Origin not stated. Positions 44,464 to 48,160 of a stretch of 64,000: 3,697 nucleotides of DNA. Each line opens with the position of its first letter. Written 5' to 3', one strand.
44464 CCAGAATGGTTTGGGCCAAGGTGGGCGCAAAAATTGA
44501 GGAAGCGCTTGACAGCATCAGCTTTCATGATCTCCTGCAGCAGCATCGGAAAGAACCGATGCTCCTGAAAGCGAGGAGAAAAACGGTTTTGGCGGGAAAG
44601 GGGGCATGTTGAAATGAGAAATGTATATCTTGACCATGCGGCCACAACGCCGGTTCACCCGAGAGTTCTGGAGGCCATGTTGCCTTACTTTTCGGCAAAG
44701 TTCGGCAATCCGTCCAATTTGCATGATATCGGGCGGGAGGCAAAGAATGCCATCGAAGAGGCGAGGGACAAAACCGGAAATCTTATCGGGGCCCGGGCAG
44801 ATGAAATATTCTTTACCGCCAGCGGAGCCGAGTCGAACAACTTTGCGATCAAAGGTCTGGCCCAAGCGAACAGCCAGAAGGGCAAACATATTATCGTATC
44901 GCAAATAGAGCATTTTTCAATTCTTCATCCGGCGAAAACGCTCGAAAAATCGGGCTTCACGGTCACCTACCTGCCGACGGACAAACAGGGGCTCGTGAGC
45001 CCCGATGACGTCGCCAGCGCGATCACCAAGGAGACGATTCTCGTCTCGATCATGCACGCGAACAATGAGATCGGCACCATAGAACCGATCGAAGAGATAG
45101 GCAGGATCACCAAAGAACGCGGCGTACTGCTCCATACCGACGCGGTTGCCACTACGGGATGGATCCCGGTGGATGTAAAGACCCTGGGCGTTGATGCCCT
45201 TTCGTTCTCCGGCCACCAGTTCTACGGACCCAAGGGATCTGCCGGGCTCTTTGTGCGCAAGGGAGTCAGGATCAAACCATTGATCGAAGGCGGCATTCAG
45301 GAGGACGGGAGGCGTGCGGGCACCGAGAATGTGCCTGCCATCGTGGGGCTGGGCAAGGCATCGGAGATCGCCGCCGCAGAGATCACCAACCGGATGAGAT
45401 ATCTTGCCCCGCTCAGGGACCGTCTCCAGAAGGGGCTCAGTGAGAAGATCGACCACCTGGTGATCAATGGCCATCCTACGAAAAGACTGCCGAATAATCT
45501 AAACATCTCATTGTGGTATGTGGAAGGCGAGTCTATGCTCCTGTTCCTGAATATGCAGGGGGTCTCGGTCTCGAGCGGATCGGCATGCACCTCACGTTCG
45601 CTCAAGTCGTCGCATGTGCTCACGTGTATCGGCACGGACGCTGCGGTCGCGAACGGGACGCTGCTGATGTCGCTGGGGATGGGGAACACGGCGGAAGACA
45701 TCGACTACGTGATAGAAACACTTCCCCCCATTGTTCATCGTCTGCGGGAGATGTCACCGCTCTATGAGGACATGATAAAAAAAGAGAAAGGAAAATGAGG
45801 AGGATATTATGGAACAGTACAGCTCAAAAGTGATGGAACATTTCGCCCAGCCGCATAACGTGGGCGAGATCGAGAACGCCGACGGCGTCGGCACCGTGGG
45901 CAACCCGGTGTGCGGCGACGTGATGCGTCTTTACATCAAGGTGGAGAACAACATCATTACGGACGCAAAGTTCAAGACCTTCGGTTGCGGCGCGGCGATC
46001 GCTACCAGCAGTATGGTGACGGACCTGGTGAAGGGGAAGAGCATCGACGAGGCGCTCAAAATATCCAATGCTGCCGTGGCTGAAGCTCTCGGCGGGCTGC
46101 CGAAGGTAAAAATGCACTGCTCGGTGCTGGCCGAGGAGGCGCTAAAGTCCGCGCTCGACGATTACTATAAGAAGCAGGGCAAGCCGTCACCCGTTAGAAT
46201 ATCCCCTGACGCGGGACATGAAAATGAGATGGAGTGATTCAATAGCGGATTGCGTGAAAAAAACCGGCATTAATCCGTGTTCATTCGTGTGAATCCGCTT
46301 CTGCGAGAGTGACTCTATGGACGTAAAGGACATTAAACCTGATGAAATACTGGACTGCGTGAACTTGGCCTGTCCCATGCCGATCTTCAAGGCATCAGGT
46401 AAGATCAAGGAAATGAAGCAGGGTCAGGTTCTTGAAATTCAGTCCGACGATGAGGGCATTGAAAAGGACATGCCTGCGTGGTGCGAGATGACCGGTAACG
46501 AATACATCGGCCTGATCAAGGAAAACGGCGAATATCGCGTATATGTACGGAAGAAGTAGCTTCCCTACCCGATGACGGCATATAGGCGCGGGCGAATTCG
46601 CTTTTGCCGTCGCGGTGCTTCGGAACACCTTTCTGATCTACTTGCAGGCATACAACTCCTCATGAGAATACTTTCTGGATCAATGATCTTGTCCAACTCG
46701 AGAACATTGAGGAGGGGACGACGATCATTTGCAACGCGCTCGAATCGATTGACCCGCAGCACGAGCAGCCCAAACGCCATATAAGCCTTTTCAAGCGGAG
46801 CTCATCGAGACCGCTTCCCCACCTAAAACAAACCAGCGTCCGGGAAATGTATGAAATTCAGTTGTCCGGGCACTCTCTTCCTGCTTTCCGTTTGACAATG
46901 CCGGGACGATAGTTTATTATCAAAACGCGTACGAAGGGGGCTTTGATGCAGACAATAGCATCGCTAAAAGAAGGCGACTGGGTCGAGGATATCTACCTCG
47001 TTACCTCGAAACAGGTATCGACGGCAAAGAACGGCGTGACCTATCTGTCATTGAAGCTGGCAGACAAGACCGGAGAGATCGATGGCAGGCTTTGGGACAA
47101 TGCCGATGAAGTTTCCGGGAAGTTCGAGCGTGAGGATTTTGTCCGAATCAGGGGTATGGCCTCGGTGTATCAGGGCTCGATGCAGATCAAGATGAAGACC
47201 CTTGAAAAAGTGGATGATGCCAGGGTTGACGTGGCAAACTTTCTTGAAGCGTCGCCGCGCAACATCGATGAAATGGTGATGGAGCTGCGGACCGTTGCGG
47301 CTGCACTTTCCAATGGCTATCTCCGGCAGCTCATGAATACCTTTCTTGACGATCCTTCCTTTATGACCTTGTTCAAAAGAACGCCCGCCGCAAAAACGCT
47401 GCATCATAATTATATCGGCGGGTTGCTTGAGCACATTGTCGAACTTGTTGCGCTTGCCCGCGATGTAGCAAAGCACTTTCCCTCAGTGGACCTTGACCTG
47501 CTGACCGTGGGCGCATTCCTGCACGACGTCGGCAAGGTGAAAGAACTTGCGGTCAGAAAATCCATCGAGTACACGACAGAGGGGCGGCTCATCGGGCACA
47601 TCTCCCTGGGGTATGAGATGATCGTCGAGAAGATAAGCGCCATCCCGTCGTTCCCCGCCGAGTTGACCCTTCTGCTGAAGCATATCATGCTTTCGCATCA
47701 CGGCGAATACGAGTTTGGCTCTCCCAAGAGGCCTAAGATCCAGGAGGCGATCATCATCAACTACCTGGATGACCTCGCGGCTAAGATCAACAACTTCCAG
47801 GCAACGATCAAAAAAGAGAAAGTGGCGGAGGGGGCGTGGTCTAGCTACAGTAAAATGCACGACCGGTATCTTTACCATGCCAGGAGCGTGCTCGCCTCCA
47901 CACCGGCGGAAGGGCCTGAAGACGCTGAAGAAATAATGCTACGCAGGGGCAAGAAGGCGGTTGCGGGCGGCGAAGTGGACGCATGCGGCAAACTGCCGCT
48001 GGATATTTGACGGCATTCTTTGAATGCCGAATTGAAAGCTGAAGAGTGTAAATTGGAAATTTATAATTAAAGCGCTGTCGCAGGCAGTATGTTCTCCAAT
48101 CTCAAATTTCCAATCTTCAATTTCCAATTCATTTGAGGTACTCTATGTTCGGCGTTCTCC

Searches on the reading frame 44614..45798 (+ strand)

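Call 52: search_protein_families(library=pfam, proteins=[window:44614-45798:+], max_evalue=0.00001)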
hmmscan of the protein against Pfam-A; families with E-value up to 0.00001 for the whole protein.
window:44614-45798:+ (394 aa): 2 families
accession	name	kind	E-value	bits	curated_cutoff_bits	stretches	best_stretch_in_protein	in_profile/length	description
PF00266.25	Aminotran_5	-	3.1e-81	273.6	21.5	1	4-366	1-371/371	Aminotransferase class-V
PF01212.27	Beta_elim_lyase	-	1.2e-07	31.8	27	1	51-177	38-169/288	Beta-eliminating lyase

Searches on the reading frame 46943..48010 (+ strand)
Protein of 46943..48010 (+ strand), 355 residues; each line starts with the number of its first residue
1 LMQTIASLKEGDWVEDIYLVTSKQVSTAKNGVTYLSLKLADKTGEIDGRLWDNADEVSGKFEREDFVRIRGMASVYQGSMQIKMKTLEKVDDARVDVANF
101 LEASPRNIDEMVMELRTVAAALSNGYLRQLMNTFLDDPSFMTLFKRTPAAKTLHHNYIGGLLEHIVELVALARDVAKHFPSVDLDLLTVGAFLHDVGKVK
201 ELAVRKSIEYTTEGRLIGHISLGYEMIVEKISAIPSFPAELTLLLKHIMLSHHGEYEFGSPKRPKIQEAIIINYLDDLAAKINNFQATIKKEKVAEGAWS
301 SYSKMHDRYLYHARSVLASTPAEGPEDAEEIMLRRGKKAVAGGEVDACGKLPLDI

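Call 52: search_protein_families(library=pfam, proteins=[window:46943-48010:+], max_evalue=0.00001)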
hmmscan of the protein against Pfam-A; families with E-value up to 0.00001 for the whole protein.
window:46943-48010:+ (355 aa): 2 families
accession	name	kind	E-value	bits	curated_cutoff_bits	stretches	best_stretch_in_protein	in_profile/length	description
PF01966.28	HD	-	1.2e-13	51.8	22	1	162-280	2-115/116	HD domain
PF01336.31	tRNA_anti-codon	-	1.3e-08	35.1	27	1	23-89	10-74/75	OB-fold nucleic acid binding domain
